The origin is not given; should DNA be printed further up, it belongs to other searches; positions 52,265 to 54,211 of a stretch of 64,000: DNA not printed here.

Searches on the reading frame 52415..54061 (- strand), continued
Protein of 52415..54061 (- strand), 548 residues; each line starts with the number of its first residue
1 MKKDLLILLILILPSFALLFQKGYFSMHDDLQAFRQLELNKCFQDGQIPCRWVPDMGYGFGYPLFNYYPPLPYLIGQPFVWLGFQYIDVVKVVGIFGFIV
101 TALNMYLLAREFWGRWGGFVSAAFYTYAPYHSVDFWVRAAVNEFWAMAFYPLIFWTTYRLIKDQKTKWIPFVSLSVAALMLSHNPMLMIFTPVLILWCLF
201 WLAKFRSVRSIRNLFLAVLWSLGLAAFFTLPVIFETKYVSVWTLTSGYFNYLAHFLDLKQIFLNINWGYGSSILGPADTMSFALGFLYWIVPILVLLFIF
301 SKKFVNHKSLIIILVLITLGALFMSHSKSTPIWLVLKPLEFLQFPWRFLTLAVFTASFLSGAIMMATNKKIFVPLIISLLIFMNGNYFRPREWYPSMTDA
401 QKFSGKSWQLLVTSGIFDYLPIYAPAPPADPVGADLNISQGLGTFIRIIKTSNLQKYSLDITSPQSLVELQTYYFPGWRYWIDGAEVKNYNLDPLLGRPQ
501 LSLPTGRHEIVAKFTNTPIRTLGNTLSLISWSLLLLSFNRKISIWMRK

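Call 43: search_protein_families(library=pfam, proteins=[P0245, P0246, P0253, P0263, P0273, P0272, P0386, P0285], max_evalue=0.001)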
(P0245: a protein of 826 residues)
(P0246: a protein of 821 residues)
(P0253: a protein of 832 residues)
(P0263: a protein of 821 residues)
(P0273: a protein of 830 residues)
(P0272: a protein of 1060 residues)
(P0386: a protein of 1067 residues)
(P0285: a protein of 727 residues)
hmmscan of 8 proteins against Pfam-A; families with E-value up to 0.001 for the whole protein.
P0245 (826 aa): 6 families
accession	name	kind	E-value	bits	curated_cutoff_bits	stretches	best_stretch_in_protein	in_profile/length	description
PF00535.33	Glycos_transf_2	-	7.6e-23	81.7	23.3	1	11-185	1-166/168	Glycosyl transferase family 2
PF13641.12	Glyco_tranf_2_3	-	7.2e-15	56.1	27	1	8-232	2-220/230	Glycosyltransferase like family 2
PF10131.15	PTPS_related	-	2.1e-14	53.3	26.4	1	336-677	1-287/621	6-pyruvoyl-tetrahydropterin synthase related domain; membrane protein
PF10111.15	Glyco_tranf_2_2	-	2.6e-05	24.3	27.3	0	36-105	25-101/276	Glycosyltransferase like family 2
PF13632.12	Glyco_trans_2_3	-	7.6e-05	23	27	1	154-243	55-129/198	Glycosyl transferase family group 2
PF13231.12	PMT_2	-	0.00062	20.5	26.1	1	340-485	3-145/160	Dolichyl-phosphate-mannose-protein mannosyltransferase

P0246 (821 aa): 5 families
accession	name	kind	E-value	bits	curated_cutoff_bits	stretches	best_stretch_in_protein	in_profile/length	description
PF00535.33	Glycos_transf_2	-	1.9e-25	90.2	23.3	1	10-172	1-165/168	Glycosyl transferase family 2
PF10111.15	Glyco_tranf_2_2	-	1.2e-06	28.7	27.3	1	10-113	1-104/276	Glycosyltransferase like family 2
PF13641.12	Glyco_tranf_2_3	-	1.6e-05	25.5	27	1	9-99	3-95/230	Glycosyltransferase like family 2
PF10131.15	PTPS_related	-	1.9e-05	23.7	26.4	1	327-589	1-248/621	6-pyruvoyl-tetrahydropterin synthase related domain; membrane protein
PF13231.12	PMT_2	-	3e-05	24.7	26.1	1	331-478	3-145/160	Dolichyl-phosphate-mannose-protein mannosyltransferase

P0253 (832 aa): 5 families
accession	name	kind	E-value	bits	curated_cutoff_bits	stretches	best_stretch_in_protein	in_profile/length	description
PF00535.33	Glycos_transf_2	-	3.4e-26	92.6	23.3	1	5-178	1-167/168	Glycosyl transferase family 2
PF13641.12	Glyco_tranf_2_3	-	7.6e-16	59.3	27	1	2-218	1-214/230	Glycosyltransferase like family 2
PF10111.15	Glyco_tranf_2_2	-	2e-11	44.3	27.3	1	6-204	2-205/276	Glycosyltransferase like family 2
PF13632.12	Glyco_trans_2_3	-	5.4e-05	23.5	27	1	83-220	4-127/198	Glycosyl transferase family group 2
PF02709.20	Glyco_transf_7C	-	0.00018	21.5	23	1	159-210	15-67/78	N-terminal domain of galactosyltransferase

P0263 (821 aa): 4 families
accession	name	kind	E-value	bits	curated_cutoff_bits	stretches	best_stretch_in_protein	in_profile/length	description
PF00535.33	Glycos_transf_2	-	2.1e-25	90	23.3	1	4-133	1-129/168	Glycosyl transferase family 2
PF13641.12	Glyco_tranf_2_3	-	9.2e-16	59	27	1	3-234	3-227/230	Glycosyltransferase like family 2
PF10111.15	Glyco_tranf_2_2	-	4.2e-06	26.9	27.3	1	31-198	29-196/276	Glycosyltransferase like family 2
PF10131.15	PTPS_related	-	8.5e-06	24.9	26.4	1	329-653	1-308/621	6-pyruvoyl-tetrahydropterin synthase related domain; membrane protein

P0273 (830 aa): 4 families
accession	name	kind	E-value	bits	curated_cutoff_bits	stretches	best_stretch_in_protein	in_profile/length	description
PF00535.33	Glycos_transf_2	-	1.1e-25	91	23.3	1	6-121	1-117/168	Glycosyl transferase family 2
PF13641.12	Glyco_tranf_2_3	-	9.7e-14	52.4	27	1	5-225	3-216/230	Glycosyltransferase like family 2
PF10111.15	Glyco_tranf_2_2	-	1.7e-06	28.2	27.3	1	32-208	28-204/276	Glycosyltransferase like family 2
PF10131.15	PTPS_related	-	1.8e-05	23.8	26.4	1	339-672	1-310/621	6-pyruvoyl-tetrahydropterin synthase related domain; membrane protein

P0272 (1060 aa): 2 families
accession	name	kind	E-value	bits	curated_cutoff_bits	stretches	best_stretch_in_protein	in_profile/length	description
PF10131.15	PTPS_related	-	4.3e-08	32.5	26.4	1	65-371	1-300/621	6-pyruvoyl-tetrahydropterin synthase related domain; membrane protein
PF13231.12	PMT_2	-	0.00018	22.2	26.1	1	599-731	8-142/160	Dolichyl-phosphate-mannose-protein mannosyltransferase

P0386 (1067 aa): 2 families
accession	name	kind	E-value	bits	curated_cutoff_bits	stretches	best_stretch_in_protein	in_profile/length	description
PF10131.15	PTPS_related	-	8.6e-07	28.2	26.4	1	71-417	1-317/621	6-pyruvoyl-tetrahydropterin synthase related domain; membrane protein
PF20176.3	DUF6541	-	0.00023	20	29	1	98-232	185-327/646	Family of unknown function (DUF6541)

P0285 (727 aa): 4 families
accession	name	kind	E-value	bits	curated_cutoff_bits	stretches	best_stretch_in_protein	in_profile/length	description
PF02366.24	PMT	-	8.3e-12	45.6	22.7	1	558-710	2-157/245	Dolichyl-phosphate-mannose-protein mannosyltransferase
PF10131.15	PTPS_related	-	1.2e-08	34.3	26.4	1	74-392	1-301/621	6-pyruvoyl-tetrahydropterin synthase related domain; membrane protein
PF13231.12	PMT_2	-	6.4e-08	33.4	26.1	1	621-725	7-112/160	Dolichyl-phosphate-mannose-protein mannosyltransferase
PF09586.16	YfhO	-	0.00028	19.9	28.5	1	455-521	756-822/835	Bacterial membrane protein YfhO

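Call 74: search_protein_families(library=ncbifam, alignment_id=A1, max_evalue=0.01)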
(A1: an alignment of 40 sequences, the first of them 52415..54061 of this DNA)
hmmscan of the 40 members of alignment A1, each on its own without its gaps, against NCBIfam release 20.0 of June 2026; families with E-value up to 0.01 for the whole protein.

A. member 1, window:52415-54061:- (548 aa): 0 families

B. families by the number of members that match (of 40 scanned): 3 families
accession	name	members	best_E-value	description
NF047589.1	GlcsyltransPgfM1Strep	2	2.9e-06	glycosyltransferase PgfM1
TIGR04154.1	archaeo_STT3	1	0.0019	oligosaccharyl transferase, archaeosortase A system-associated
NF053699.1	bfi_fam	1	0.0097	Bfi1 family immunity protein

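Call 75: search_dna_similar(query=window:52415-54061:-, collection=plasmids, mode=protein, max_evalue=0.001, max_rows=15)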
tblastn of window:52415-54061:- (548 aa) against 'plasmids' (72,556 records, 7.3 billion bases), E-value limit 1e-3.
Records with a match: 42; places in all: 42; records where one place covers at least 80% of the query: 0.
Best place of each record, by identity: <60% 42.
By first word of the organism name: Enterococcus 35; Sphingobium 3; Roseomonas 1; Lactococcus 1; Monoglobus 1; Limosilactobacillus 1.
By predicted mobility (MOB-suite, as given by PLSDB): non-mobilizable 33; conjugative 8; mobilizable 1.
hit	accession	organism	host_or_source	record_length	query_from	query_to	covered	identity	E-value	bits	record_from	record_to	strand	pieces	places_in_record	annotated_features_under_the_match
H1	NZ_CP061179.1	Roseomonas haemaphysalidis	tick,pure culture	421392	101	523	77%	22.3%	7e-5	54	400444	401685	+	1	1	hypothetical protein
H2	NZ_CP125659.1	Enterococcus sp. ZQ21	whole organism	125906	101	422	59%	25.7%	6e-11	73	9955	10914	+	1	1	none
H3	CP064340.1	Lactococcus lactis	Channa argus (snakehead fish),cell ...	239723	101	422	59%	25.4%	1e-10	72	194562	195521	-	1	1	none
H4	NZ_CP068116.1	Enterococcus hirae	-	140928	117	422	56%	23.6%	2e-5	56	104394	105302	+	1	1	hypothetical protein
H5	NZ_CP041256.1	Enterococcus faecium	Homo sapiens,infection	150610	133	422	53%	24.7%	2e-6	59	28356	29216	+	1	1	none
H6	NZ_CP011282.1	Enterococcus faecium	single cell culture,blood of a ...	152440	133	422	53%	24.7%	2e-6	59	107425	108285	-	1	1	none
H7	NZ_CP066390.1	Enterococcus faecium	Homo sapiens,cell culture,rectal swab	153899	133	422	53%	24.7%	2e-6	59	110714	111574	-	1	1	none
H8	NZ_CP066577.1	Enterococcus faecium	Homo sapiens,cell culture,rectal swab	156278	133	422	53%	24.7%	2e-6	59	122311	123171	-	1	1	none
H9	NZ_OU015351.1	Enterococcus faecium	Homo sapiens,hepatic abscess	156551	133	422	53%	24.7%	2e-6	59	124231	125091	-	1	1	none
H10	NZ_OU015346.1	Enterococcus faecium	Homo sapiens,blood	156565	133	422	53%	24.7%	2e-6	59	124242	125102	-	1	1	none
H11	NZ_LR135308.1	Enterococcus faecium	-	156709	133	422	53%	24.7%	2e-6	59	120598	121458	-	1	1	none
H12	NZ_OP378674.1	Enterococcus faecium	-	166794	133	422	53%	24.7%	2e-6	59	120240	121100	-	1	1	none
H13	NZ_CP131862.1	Enterococcus faecium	Homo sapiens,culture,urine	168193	133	422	53%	24.7%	2e-6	59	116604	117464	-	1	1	none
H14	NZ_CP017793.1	Enterococcus faecium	Homo sapiens,Peritoneal fluid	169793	133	422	53%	24.7%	2e-6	59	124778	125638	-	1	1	none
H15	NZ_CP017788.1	Enterococcus faecium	Homo sapiens,wound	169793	133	422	53%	24.7%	2e-6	59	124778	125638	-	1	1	none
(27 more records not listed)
